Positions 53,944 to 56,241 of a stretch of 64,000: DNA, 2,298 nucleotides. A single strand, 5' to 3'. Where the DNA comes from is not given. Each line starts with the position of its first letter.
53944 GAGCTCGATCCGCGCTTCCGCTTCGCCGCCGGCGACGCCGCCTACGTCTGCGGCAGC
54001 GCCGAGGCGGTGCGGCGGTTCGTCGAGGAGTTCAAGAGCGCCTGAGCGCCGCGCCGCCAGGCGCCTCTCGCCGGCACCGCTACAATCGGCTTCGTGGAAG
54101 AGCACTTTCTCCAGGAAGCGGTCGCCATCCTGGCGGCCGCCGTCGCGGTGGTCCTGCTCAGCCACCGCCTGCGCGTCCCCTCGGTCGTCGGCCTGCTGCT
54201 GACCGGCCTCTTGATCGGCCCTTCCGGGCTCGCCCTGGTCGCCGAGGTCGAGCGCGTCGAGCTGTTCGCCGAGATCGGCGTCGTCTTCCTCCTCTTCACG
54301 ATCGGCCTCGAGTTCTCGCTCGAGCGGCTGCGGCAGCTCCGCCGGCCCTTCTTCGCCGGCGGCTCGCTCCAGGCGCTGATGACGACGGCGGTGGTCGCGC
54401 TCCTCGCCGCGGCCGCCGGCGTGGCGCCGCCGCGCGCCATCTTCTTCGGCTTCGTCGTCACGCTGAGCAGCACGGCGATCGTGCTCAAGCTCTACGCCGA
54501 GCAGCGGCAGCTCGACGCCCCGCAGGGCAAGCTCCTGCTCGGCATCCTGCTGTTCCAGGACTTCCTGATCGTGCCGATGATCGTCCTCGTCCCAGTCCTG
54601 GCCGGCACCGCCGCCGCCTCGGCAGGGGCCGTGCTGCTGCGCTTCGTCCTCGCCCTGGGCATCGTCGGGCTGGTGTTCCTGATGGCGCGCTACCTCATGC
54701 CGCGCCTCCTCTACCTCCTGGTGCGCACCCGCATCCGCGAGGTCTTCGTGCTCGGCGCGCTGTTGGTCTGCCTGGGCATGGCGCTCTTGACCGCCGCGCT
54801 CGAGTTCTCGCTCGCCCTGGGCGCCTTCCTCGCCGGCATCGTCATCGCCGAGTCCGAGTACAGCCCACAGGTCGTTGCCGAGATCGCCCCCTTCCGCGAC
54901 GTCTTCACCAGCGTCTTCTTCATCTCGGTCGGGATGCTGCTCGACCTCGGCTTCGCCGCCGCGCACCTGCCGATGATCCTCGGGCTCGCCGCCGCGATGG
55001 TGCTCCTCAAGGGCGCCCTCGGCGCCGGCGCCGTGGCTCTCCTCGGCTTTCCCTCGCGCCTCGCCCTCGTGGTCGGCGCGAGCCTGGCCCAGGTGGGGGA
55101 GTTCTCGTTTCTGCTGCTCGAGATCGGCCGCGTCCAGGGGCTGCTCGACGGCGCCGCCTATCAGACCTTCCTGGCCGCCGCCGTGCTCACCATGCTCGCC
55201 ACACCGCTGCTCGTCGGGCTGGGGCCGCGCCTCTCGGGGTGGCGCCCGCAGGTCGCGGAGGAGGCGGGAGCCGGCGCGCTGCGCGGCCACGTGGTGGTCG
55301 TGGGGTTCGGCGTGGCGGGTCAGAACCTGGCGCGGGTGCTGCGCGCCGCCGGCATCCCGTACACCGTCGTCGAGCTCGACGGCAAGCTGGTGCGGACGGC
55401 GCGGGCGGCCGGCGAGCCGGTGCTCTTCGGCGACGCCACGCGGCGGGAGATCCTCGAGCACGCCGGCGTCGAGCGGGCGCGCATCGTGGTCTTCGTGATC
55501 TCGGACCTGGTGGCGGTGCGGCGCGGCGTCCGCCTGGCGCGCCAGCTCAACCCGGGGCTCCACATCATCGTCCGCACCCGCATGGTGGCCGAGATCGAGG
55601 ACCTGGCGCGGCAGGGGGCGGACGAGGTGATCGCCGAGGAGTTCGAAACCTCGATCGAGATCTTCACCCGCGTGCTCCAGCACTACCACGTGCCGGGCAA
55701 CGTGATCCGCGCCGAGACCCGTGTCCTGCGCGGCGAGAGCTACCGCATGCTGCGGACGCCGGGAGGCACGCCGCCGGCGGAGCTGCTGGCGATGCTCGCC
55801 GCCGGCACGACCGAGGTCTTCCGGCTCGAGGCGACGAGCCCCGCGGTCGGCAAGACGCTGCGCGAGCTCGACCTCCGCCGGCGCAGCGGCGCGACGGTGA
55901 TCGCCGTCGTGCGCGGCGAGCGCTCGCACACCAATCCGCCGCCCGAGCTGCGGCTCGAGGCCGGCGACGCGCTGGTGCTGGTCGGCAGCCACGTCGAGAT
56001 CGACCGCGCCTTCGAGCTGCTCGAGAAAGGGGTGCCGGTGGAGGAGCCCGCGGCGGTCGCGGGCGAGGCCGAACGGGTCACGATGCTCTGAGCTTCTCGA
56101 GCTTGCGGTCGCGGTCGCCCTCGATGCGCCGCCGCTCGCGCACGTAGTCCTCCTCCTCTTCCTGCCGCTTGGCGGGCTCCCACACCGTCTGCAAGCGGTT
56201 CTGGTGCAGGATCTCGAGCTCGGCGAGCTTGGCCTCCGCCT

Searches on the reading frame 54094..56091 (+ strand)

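Call 47: search_protein_families(library=pfam, proteins=[window:54094-56091:+], max_evalue=0.00001)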
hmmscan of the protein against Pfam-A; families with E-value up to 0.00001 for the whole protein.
window:54094-56091:+ (665 aa): 3 families
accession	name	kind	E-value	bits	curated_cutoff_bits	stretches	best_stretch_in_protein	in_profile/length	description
PF00999.27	Na_H_Exchanger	-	5.3e-63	213.6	26.2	1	13-373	2-373/375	Sodium/hydrogen exchanger, transmembrane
PF02254.24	TrkA_N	-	3.2e-23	82.7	23.8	1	400-513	1-114/116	TrkA-N domain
PF02080.26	TrkA_C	-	5.3e-17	61.9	27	1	576-643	4-70/71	TrkA-C domain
